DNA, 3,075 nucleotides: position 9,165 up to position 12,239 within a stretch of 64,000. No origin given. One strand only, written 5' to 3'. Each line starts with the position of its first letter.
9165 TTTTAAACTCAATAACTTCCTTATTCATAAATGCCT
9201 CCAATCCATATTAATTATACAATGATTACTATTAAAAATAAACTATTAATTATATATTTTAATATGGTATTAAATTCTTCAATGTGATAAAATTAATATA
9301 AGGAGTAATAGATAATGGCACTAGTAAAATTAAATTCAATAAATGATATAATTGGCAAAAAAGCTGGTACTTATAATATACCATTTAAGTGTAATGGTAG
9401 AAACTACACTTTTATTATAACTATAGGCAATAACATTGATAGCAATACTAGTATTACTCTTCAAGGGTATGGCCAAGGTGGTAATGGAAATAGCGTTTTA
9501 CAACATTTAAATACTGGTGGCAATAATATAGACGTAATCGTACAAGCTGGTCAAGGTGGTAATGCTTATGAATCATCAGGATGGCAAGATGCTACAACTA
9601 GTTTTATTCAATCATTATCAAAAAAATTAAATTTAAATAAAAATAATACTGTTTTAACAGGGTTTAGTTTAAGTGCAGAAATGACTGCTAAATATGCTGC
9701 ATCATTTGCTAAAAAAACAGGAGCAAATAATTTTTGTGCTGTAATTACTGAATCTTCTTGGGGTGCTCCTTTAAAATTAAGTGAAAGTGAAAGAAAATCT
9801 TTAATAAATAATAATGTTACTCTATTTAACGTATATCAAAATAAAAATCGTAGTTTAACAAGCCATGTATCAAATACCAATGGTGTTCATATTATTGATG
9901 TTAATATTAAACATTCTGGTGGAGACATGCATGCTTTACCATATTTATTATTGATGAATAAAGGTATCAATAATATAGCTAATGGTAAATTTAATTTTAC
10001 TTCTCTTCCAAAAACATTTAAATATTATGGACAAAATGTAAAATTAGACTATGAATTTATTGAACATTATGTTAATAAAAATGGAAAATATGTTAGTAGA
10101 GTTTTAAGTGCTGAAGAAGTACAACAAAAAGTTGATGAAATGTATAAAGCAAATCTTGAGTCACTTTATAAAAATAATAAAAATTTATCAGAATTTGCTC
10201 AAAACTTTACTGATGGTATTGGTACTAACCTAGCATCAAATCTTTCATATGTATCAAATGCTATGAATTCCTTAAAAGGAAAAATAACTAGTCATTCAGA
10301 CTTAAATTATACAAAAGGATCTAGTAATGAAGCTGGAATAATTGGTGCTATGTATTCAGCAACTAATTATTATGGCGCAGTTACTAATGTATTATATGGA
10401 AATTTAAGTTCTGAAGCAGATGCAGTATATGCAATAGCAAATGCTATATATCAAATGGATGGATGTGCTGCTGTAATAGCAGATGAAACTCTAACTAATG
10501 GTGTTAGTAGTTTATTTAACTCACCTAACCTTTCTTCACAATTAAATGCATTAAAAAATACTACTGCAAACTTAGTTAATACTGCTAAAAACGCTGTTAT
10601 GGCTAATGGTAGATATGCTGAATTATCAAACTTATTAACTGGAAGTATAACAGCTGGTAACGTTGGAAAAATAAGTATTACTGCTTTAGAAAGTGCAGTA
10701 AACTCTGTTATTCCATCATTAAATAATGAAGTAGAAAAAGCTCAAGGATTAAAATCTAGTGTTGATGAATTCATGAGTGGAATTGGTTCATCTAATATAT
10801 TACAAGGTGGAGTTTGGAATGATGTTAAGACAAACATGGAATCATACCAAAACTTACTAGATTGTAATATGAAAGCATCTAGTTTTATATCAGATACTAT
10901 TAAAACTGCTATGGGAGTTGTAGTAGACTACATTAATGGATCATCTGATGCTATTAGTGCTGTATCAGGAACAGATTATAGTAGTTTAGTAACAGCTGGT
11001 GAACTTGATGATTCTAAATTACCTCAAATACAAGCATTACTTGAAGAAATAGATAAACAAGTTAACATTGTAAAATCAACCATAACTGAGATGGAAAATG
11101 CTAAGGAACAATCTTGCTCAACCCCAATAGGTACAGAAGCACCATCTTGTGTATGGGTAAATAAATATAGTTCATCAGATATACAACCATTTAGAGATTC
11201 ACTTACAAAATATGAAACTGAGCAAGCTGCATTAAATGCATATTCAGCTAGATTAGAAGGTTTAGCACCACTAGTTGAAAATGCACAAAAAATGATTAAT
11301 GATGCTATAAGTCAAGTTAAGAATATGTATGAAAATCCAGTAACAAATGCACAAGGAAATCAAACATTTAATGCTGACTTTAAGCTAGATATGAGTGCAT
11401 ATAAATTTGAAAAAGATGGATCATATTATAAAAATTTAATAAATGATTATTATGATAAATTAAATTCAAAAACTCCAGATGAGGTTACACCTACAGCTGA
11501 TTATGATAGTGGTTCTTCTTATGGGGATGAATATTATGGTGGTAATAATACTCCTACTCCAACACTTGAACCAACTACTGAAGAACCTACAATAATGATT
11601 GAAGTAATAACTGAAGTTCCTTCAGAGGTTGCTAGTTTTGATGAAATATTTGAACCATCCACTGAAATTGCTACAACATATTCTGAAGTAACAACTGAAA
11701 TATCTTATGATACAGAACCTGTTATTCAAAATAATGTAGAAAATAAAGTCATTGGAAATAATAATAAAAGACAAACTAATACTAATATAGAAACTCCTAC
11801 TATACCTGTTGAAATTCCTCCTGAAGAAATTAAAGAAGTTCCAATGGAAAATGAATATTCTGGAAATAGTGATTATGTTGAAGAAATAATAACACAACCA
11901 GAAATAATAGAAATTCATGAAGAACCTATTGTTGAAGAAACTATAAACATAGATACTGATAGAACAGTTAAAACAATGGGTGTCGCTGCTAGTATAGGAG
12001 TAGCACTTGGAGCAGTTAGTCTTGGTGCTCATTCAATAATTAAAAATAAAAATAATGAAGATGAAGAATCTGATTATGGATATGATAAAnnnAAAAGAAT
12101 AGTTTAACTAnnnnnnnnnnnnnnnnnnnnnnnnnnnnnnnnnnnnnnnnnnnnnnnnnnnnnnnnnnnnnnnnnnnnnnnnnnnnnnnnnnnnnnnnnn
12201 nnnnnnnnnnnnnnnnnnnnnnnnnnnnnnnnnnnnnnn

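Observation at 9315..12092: Two dispersed giant paralogues with no signal peptide, a central LXG/WXG-like helical module and a C-terminal tail anchor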

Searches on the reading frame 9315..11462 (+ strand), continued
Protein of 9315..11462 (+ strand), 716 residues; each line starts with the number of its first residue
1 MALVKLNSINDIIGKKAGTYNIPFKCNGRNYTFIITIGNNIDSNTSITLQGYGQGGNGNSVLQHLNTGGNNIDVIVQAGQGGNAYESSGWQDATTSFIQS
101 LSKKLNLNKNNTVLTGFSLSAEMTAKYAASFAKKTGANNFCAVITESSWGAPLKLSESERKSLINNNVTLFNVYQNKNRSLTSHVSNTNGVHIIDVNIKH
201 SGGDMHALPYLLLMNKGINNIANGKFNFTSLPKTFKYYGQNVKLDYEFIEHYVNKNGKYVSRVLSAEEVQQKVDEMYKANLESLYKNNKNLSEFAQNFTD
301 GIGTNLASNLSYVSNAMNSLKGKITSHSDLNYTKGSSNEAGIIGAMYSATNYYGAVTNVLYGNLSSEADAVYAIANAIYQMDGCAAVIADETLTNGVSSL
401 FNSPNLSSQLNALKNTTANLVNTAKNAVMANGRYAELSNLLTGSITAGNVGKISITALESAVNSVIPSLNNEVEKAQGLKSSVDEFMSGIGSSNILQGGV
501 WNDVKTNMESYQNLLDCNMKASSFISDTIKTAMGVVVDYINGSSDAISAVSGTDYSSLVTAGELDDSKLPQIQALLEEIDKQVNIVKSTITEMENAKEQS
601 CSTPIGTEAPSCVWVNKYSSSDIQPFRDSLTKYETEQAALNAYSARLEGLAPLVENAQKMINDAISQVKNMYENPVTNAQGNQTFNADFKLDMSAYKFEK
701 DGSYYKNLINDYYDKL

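Call 85: find_encoding_contigs(protein=P0174, flank=10000, max_places=2)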
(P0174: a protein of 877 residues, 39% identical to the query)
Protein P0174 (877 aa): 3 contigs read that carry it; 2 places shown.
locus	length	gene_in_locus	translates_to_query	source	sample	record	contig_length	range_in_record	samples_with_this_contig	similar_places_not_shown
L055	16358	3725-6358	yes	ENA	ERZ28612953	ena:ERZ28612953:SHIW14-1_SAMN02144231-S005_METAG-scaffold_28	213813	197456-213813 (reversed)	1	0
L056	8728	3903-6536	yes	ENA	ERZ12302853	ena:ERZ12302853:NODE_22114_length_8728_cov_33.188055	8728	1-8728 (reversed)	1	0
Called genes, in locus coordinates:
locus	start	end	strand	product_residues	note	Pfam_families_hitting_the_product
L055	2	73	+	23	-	?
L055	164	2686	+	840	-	PF07517:SecA_DEAD, PF00270:DEAD, PF01043:SecA_PP_bind, PF21090:P-loop_SecA, PF07516:SecA_SW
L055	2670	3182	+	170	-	-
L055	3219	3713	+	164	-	PF07963:N_methyl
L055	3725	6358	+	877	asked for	-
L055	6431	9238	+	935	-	PF00005:ABC_tran (faint), PF02463:SMC_N (faint), PF03193:RsgA_GTPase (faint), PF13191:AAA_16 (faint), PF13555:AAA_29 (faint), PF20703:nSTAND1 (faint), PF17760:UvrA_inter, PF17755:UvrA_DNA-bind, +2 more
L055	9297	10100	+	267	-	PF00924:MS_channel_2nd, PF21082:MS_channel_3rd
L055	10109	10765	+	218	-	-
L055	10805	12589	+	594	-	PF00009:GTP_EFTU, PF01926:MMR_HSR1 (weak), PF03144:GTP_EFTU_D2, PF00679:EFG_C, PF06421:LepA_C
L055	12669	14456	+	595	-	PF00482:T2SSF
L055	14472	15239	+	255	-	PF06750:A24_N_bact, PF01478:Peptidase_A24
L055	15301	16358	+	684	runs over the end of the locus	PF09479:Flg_new (weak), PF12810:ALK_LTK_GRD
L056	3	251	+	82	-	?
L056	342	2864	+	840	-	PF07517:SecA_DEAD, PF00270:DEAD, PF01043:SecA_PP_bind, PF21090:P-loop_SecA, PF07516:SecA_SW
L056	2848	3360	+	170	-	-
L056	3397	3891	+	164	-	PF07963:N_methyl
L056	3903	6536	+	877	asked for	-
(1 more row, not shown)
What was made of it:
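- T2SSF and the prepilin peptidase lie 6-9 kb away in L055 (call 85).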

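Call 86: find_encoding_contigs(protein=P0173, flank=10000, max_places=2)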
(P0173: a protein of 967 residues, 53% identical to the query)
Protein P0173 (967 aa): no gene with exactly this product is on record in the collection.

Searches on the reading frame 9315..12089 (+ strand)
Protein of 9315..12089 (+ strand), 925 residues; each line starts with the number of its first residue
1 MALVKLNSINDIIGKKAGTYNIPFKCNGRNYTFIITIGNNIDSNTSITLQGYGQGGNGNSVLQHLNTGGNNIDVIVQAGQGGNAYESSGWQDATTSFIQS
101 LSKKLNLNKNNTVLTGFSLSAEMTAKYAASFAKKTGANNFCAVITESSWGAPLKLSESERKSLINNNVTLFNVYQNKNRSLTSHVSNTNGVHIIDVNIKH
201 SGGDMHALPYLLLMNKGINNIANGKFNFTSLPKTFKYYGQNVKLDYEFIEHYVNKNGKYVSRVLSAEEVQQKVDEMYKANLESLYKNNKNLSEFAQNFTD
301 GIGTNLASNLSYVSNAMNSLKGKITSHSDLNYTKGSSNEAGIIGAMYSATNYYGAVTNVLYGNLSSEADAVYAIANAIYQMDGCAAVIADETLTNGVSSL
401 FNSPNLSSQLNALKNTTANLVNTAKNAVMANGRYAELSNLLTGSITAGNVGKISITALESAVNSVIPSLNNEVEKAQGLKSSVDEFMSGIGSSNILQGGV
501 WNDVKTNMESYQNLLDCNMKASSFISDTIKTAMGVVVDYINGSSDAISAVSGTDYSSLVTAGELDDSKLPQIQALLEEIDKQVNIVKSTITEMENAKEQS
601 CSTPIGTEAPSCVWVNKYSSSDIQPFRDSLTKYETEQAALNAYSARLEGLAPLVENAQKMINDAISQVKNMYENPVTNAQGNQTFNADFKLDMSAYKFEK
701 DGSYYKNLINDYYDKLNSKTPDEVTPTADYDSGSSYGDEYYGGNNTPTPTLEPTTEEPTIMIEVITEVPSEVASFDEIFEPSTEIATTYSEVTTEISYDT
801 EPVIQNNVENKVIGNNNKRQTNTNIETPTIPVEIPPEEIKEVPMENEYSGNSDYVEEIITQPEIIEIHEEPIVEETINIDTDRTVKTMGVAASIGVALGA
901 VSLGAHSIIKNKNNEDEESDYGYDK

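Call 4: search_protein_families(library=pfam, proteins=[window:9315-12089:+], max_evalue=1)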
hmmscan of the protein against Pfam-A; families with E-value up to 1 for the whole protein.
window:9315-12089:+ (925 aa): 1 family
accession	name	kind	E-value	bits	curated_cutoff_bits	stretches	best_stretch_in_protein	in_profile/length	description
PF14551.11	MCM_N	-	0.13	13.1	24.9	0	247-323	6-75/95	MCM N-terminal domain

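Call 9: search_protein_families(library=ncbifam, proteins=[window:9315-12089:+], max_evalue=0.01)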
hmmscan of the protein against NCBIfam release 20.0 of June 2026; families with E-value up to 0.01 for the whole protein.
window:9315-12089:+ (925 aa): 0 families
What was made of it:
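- Tried and rejected: Direct Pfam and NCBIfam scans of both proteins found nothing significant (calls 4, 9).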

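Call 16: find_encoding_contigs(protein=window:9315-12089:+, flank=10000)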
Protein window:9315-12089:+ (925 aa): no gene with exactly this product is on record in the collection.
